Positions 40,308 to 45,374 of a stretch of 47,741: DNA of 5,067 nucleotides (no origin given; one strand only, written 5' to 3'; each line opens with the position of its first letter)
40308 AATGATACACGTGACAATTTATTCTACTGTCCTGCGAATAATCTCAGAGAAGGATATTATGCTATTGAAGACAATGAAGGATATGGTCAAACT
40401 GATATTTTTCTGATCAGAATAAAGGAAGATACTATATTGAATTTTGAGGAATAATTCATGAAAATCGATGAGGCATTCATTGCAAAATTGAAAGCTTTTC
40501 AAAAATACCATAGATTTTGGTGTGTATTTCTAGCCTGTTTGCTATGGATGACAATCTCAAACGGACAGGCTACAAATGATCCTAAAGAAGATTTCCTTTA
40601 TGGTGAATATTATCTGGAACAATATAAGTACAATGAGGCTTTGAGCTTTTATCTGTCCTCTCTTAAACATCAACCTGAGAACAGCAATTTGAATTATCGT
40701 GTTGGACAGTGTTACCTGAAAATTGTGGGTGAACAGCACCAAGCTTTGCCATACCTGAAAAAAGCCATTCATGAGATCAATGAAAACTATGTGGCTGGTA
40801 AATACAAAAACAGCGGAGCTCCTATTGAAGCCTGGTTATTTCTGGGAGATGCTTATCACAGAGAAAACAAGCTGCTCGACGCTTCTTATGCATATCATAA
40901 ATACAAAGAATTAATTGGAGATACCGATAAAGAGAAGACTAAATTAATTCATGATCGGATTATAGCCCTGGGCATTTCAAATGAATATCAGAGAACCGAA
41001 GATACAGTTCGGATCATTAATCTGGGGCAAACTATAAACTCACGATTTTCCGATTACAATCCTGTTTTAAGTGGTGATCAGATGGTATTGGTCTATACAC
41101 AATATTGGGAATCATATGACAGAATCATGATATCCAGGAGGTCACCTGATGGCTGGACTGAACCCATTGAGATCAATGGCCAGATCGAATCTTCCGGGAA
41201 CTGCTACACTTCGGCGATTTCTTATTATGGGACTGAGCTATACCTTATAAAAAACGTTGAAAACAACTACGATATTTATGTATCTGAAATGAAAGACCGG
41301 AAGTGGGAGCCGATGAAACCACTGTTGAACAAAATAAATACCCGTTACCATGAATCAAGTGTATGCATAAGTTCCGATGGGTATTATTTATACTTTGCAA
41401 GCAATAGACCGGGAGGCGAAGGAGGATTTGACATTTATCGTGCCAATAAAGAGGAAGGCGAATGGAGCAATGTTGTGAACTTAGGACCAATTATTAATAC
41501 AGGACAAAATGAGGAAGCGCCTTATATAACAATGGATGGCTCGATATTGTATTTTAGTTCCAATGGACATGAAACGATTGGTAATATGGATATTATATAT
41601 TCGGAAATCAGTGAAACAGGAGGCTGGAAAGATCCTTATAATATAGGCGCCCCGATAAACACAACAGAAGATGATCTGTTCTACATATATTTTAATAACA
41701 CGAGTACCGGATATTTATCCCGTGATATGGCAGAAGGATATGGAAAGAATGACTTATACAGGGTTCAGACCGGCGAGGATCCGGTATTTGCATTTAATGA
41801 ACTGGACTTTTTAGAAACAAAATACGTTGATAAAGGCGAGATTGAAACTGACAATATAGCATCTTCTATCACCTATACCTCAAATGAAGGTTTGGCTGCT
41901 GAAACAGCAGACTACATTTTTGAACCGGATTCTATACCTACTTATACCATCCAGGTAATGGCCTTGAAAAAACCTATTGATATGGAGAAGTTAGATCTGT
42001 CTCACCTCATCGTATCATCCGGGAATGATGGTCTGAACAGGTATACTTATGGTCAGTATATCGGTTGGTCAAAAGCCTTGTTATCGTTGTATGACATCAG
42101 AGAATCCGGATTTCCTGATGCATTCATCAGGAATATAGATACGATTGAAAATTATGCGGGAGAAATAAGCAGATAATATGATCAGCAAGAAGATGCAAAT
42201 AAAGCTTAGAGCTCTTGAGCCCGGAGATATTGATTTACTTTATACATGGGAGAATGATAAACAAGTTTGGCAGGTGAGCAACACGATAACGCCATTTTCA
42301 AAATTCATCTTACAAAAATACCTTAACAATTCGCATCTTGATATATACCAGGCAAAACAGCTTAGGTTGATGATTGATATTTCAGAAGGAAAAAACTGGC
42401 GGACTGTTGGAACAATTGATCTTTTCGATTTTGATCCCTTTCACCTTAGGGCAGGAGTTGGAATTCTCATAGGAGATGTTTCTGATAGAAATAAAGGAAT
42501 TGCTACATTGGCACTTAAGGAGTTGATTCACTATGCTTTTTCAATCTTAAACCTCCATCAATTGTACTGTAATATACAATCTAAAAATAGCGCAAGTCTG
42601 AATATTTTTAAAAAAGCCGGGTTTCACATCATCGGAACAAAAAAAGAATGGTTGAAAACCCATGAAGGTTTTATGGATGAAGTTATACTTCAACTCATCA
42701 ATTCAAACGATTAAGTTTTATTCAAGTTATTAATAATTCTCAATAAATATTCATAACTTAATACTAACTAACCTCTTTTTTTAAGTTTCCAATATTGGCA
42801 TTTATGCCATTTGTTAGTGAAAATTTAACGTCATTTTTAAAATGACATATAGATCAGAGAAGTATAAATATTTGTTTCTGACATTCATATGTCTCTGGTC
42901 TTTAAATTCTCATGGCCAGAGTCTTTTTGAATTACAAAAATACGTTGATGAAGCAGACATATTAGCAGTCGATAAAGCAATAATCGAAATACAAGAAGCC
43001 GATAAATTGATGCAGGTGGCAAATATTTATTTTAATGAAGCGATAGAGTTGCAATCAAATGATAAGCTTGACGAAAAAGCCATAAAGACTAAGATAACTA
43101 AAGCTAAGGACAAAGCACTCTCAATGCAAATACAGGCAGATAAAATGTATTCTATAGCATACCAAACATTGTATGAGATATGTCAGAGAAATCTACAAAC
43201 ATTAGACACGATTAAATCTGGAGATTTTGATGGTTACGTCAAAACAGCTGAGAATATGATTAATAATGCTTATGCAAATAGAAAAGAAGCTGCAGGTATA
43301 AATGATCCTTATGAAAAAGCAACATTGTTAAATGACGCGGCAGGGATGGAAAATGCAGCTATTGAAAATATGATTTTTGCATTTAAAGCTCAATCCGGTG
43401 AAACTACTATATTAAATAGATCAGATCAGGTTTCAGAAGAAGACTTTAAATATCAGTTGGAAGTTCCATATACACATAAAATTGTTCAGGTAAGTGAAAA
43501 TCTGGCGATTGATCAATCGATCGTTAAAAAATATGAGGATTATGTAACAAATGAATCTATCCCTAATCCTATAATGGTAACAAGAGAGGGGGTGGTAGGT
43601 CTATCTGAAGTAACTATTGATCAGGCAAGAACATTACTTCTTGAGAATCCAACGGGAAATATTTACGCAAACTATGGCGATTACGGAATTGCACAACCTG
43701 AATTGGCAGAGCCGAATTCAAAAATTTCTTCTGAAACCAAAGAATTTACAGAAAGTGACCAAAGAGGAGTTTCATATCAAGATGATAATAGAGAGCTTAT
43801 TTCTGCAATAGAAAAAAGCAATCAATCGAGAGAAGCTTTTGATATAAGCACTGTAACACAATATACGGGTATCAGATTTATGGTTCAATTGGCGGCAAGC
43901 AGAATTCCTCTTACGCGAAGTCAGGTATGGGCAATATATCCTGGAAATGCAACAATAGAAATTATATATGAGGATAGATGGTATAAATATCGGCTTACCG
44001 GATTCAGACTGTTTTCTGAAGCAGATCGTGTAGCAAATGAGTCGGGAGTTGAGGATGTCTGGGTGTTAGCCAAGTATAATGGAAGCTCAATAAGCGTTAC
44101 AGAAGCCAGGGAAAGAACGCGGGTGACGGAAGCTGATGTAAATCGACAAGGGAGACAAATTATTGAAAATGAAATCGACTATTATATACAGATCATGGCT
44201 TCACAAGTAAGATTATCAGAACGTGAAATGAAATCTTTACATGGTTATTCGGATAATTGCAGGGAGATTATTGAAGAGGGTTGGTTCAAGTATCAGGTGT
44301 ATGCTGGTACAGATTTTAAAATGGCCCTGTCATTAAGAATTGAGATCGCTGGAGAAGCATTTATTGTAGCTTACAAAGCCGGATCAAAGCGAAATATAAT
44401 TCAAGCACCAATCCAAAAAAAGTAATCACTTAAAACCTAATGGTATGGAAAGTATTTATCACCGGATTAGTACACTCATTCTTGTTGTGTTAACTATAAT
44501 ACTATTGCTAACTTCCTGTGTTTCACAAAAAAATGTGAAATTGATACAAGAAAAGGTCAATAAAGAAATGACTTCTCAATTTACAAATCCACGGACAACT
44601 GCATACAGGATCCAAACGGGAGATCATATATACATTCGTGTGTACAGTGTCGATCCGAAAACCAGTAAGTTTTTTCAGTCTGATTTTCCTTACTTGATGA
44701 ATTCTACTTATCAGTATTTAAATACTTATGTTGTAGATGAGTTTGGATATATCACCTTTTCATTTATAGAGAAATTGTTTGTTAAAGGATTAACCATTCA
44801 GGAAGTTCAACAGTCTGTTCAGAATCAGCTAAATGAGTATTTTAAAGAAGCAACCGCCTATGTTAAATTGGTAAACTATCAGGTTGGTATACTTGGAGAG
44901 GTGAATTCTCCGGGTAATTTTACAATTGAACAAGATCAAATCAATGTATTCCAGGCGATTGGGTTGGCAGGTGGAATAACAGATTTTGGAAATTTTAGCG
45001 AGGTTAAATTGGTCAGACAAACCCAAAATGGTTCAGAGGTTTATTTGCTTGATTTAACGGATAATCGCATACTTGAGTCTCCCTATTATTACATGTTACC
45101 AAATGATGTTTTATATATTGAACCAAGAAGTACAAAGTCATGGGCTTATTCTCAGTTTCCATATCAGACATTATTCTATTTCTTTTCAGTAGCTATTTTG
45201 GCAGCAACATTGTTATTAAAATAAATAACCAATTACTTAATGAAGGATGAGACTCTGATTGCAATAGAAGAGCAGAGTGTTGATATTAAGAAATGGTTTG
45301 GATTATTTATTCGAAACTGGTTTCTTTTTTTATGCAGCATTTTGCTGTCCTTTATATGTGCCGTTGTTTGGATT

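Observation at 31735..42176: Tandem five-member family of PorE-like (TPR + PD40 beta-propeller) envelope proteins with different C-terminal modules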

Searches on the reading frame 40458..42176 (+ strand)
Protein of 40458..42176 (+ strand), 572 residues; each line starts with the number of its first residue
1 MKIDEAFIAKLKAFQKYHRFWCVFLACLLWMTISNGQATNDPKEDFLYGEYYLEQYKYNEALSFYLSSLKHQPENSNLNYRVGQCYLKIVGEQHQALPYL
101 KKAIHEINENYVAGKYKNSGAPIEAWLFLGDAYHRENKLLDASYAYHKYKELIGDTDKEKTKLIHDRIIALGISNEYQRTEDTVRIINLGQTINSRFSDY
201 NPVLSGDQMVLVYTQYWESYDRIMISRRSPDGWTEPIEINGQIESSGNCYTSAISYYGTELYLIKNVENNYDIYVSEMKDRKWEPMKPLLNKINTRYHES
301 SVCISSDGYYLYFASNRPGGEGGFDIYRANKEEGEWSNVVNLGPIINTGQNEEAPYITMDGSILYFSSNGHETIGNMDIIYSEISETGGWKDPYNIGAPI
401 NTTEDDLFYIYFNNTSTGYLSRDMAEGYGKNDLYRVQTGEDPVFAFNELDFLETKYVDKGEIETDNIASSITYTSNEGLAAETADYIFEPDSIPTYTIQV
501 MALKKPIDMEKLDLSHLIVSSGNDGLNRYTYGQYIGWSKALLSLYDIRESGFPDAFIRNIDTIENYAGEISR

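Call 4: search_protein_families(library=pfam, proteins=[window:40458-42176:+], max_evalue=0.01)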
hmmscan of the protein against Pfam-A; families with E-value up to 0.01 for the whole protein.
window:40458-42176:+ (572 aa): 4 families
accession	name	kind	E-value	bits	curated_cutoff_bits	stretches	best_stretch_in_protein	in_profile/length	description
PF07676.18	PD40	-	2.2e-16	59.7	20.9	2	342-381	1-37/38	WD40-like Beta Propeller Repeat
PF12895.13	ANAPC3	-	0.00038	21.1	27.2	1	38-102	19-81/82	Anaphase-promoting complex, cyclosome, subunit 3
PF14559.12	TPR_19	-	0.0026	18.5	25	0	53-88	2-37/68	Tetratricopeptide repeat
PF03478.24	Beta-prop_KIB1-4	-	0.0098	15.9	27.4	0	201-343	68-202/242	KIB1-4 beta-propeller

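Call 6: search_protein_families(library=ncbifam, proteins=[window:40458-42176:+], max_evalue=0.01)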
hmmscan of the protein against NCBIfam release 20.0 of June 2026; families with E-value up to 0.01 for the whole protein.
window:40458-42176:+ (572 aa): 4 families
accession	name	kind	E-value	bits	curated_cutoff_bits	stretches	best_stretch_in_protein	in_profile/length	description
NF053607.1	CHU_0125_OmpA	equivalog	5.5e-46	157.3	620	2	269-439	247-413/639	CHU_0125 family OmpA-like outer membrane integrity protein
NF052230.1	T9SS_PorE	exception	8.2e-41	140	600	1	22-437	5-417/648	PorE family type IX secretion system protein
NF040959.1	MamA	equivalog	0.00041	19.8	200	1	38-105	101-167/204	magnetosome protein MamA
TIGR02552.1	LcrH_SycD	equivalog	0.002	17.8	104.8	1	52-110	62-119/136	SycD/LcrH family type III secretion system chaperone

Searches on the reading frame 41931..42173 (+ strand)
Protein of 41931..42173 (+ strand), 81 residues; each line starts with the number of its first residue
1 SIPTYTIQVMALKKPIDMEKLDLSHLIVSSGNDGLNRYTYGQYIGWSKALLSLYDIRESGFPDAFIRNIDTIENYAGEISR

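Call 31: search_solved_structures(query=A3, max_evalue=10, show_alignments=2)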
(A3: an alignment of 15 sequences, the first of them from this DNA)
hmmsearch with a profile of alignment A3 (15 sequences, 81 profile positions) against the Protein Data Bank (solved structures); distinct sequences matched with E-value up to 10: 4.
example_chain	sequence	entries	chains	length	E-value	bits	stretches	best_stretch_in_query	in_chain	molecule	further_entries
1x60_A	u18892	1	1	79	0.014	18.5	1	3-64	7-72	Sporulation-specific N-acetylmuramoyl-L-alanine amidase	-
3sp1_A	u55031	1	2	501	0.085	16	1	17-75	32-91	Cysteinyl-tRNA synthetase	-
3ib6_A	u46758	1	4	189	0.61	13.3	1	49-73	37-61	Uncharacterized protein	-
7uek_A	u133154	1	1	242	0.62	13.3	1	10-61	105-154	OT3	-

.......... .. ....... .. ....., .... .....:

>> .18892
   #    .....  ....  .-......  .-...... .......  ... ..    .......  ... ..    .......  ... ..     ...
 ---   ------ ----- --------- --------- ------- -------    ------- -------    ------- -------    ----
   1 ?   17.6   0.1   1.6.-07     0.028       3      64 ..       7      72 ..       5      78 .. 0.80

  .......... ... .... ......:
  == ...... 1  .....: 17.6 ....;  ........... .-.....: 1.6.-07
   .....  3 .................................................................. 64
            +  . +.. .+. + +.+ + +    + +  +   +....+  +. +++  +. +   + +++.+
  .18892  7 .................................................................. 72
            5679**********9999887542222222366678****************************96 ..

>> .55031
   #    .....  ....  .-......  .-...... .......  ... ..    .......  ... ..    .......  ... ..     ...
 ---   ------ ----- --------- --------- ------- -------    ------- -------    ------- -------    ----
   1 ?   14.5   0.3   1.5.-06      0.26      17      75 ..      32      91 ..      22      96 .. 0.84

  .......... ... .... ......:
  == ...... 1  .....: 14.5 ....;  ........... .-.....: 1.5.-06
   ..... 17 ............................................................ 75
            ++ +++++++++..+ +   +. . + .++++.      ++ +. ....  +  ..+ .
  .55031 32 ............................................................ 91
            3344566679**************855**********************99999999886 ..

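Call 32: search_protein_families(library=pfam, alignment_id=A3, max_evalue=1)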
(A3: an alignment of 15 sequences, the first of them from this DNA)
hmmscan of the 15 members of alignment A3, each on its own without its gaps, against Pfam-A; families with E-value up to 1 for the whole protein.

A. member 1, seq(81 aa): 0 families

B. families by the number of members that match (of 15 scanned): 4 families
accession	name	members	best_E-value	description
PF05036.18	SPOR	9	5.4e-11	SPOR domain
PF21278.2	YlmH_1st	1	0.02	YlmH, N-terminal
PF08238.18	Sel1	1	0.09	Sel1 repeat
PF09662.15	Phenyl_P_gamma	1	0.12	Phenylphosphate carboxylase gamma subunit (Phenyl_P_gamma)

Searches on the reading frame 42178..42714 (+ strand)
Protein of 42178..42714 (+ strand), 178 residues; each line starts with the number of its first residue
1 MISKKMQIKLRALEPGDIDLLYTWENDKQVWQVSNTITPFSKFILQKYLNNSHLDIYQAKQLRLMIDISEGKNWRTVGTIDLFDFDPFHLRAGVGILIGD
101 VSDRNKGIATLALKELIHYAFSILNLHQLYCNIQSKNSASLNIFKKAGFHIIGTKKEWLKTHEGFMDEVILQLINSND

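Call 6: search_protein_families(library=ncbifam, proteins=[window:42178-42714:+], max_evalue=0.01)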
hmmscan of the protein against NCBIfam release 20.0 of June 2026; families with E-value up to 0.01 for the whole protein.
window:42178-42714:+ (178 aa): 8 families
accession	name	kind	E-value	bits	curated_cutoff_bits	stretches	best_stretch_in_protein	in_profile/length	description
NF011709.0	PRK15130.1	equivalog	2.1e-15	57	218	1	4-155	3-146/186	spermidine N1-acetyltransferase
TIGR03585.1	PseH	equivalog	1.2e-12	48.2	93.1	1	73-166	59-150/156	UDP-4-amino-4,6-dideoxy-N-acetyl-beta-L-altrosamine N-acetyltransferase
NF007527.0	PRK10140.1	equivalog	1.5e-05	24.9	236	1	92-167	80-154/162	N-acetyltransferase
NF040503.1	resist_ArsN1a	equivalog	7.2e-05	22.6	170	1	101-171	86-155/159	arsinothricin resistance N-acetyltransferase ArsN1 family A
NF033693.0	AAC_6p_Ie_fam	exception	0.00042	20.5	340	1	5-168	5-171/179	AAC(6')-Ie family aminoglycoside N-acetyltransferase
NF008072.0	PRK10809.1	equivalog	0.0005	19.9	190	1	104-175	116-187/194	ribosomal protein S5-alanine N-acetyltransferase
TIGR01575.1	rimI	equivalog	0.00077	19.6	86.4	1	103-163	67-126/132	ribosomal protein S18-alanine N-acetyltransferase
NF000225.3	AAC_6p_Strep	exception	0.0013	18.7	250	1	77-169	52-146/156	aminoglycoside 6'-N-acetyltransferase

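Call 7: search_protein_families(library=pfam, proteins=[window:42178-42714:+], max_evalue=0.001)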
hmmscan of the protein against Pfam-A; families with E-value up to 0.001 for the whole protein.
window:42178-42714:+ (178 aa): 4 families
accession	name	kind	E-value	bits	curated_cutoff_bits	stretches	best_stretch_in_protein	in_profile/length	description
PF13302.13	Acetyltransf_3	-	2.7e-19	70.7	25.4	1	8-150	2-138/138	Acetyltransferase (GNAT) domain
PF13420.13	Acetyltransf_4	-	8e-07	29.7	24.3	1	11-169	2-154/155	Acetyltransferase (GNAT) domain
PF13523.12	Acetyltransf_8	-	1.2e-06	28.6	27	1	92-152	80-140/145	Acetyltransferase (GNAT) domain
PF00583.31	Acetyltransf_1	-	5.4e-06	27.1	20.7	1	72-149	43-116/116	Acetyltransferase (GNAT) family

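Call 69: search_solved_structures(query=window:42178-42711:+, max_evalue=0.001)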
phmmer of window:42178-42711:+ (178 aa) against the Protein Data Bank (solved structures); distinct sequences matched with E-value up to 0.001: 27.
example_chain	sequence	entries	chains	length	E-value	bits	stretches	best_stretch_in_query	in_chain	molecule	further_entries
5wif_A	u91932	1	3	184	1.2e-13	54.5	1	5-157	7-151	Spermidine N1-acetyltransferase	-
6d72_A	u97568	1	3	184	1.2e-13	54.5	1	5-157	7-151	Spermidine N1-acetyltransferase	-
3tth_A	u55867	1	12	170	1.5e-13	54.2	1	7-152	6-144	Spermidine N1-acetyltransferase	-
6cy6_A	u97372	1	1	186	8.2e-13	51.7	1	7-154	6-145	Spermidine N(1)-acetyltransferase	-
5ix3_A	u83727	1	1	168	9.2e-13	51.6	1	8-176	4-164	Diamine N-acetyltransferase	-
8fv0_C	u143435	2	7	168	9.3e-13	51.6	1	8-176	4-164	Diamine N-acetyltransferase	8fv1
3wr7_A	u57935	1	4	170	9.5e-13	51.5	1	8-154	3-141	Spermidine N1-acetyltransferase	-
6dau_A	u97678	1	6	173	1.1e-12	51.4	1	6-153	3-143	Spermidine N1-acetyltransferase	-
4jjx_A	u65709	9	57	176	1.1e-12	51.3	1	6-153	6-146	Spermidine n1-acetyltransferase | Spermidine N(1)-acetyltransferase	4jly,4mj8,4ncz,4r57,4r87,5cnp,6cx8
4r9m_A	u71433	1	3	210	1.1e-12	51.3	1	7-154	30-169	Spermidine N(1)-acetyltransferase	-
4ygo_A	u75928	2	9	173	1.4e-12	51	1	6-153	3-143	Spermidine n1-acetyltransferase | Spermidine N(1)-acetyltransferase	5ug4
7kx3_A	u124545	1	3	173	1.4e-12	51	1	6-153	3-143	Spermidine N(1)-acetyltransferase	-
7kx2_A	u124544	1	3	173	1.5e-12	50.9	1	6-153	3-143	Spermidine N(1)-acetyltransferase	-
7kwq_A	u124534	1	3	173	1.5e-12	50.9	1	6-153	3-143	Spermidine N(1)-acetyltransferase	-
4mhd_A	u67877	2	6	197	1.5e-12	50.9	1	6-153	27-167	Spermidine n1-acetyltransferase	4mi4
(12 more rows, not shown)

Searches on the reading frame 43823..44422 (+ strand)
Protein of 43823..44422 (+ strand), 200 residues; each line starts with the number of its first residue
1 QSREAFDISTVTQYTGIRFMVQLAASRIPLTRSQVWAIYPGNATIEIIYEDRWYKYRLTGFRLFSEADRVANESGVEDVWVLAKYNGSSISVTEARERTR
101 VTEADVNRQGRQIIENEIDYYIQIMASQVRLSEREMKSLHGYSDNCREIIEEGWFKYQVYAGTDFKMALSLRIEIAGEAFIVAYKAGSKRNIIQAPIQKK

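Call 35: search_protein_families(library=pfam, alignment_id=A4, max_evalue=1)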
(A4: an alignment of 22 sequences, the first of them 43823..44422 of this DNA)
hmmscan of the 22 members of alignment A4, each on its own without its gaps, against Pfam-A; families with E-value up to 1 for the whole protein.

A. member 1, window:43823-44422:+ (200 aa): 1 family
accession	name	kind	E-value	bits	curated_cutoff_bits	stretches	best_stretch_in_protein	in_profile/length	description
PF05036.18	SPOR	-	0.16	12.8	21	0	45-72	35-62/76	SPOR domain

B. families by the number of members that match (of 22 scanned): 19 families
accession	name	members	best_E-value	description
PF05036.18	SPOR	9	3.3e-05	SPOR domain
PF21099.2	POLQ_helical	2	0.012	DNA_pol_Q helicase like region helical domain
PF25724.1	crAss_THA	2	0.094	Crassvirus tail hub protein A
PF22822.1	MrpR_N_CB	1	0.0097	MrpR, N-terminal core-binding domain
PF24767.1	UBA_At5g58720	1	0.051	At5g58720 UBA-like domain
PF09625.15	VP9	1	0.072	VP9 protein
PF18211.6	Csm1_B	1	0.082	Csm1 subunit domain B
PF14192.12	DUF4314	1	0.097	Domain of unknown function (DUF4314)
PF01383.26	CpcD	1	0.1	CpcD/allophycocyanin linker domain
PF16634.10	APC_u13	1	0.12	Unstructured region on APC between APC_crr and SAMP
PF13592.12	HTH_33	1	0.12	Winged helix-turn helix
PF22771.1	ToxA_barrel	1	0.13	Dermonecrotic toxin, barrel-like domain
PF22759.1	E217_GP41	1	0.13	Baseplate hub gp41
PF04698.17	Rab_eff_C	1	0.16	Rab effector MyRIP/melanophilin C-terminus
PF18968.5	DUF5707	1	0.18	Family of unknown function (DUF5707)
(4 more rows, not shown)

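Call 36: search_solved_structures(query=A4, max_evalue=10, show_alignments=1)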
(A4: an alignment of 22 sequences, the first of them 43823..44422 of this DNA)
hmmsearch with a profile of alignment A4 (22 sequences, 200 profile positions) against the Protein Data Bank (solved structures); distinct sequences matched with E-value up to 10: 3.
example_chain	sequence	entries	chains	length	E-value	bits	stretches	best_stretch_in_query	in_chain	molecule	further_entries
1x60_A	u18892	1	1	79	0.014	18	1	118-174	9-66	Sporulation-specific N-acetylmuramoyl-L-alanine amidase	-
7uw9_G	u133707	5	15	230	0.1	15.2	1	76-137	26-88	V-type proton ATPase subunit E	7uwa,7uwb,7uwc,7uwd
21vq_N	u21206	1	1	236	0.24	14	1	111-193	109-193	Phi92_gp135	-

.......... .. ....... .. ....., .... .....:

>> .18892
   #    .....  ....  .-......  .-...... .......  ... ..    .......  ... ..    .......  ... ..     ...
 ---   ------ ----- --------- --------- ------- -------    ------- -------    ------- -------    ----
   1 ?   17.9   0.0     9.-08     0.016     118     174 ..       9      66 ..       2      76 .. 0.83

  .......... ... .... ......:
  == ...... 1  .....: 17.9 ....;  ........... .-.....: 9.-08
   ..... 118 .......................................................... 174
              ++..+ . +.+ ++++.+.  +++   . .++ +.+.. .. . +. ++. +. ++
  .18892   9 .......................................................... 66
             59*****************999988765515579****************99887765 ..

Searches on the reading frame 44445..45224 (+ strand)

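Call 6: search_protein_families(library=ncbifam, proteins=[window:44445-45224:+], max_evalue=0.01)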
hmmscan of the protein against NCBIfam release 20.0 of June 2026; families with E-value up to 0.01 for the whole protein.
window:44445-45224:+ (259 aa): 5 families
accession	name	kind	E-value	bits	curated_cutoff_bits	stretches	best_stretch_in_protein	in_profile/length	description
NF011658.0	PRK15078.1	subfamily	2.2e-12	46.5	333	1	19-228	53-251/380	polysaccharide export protein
TIGR03027.2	pepcterm_export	equivalog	2.6e-12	46.7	180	1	101-225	31-164/169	XrtA/PEP-CTERM system exopolysaccharide export protein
NF041843.1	EpsY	equivalog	2.9e-11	43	320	1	97-195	77-177/211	exopolysaccharide export protein EpsY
TIGR03028.1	EpsE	equivalog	9.8e-10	38.2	262.65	1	97-200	26-131/239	polysaccharide export protein EpsE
NF049913.1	FTN_0290_fam_lipo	equivalog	0.0046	17.3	170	1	9-60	7-56/154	FTL_1709 family lipoprotein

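Call 7: search_protein_families(library=pfam, proteins=[window:44445-45224:+], max_evalue=0.001)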
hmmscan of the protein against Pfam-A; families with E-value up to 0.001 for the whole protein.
window:44445-45224:+ (259 aa): 3 families
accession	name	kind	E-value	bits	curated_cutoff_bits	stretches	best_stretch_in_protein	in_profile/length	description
PF02563.21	Poly_export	-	2.6e-14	53.6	28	1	49-142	2-76/77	Polysaccharide biosynthesis/export protein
PF10531.15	SLBB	-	1.4e-10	41.3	27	1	147-199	2-52/55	SLBB domain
PF22461.2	SLBB_2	-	2.9e-09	37.3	27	1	147-225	3-79/79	SLBB domain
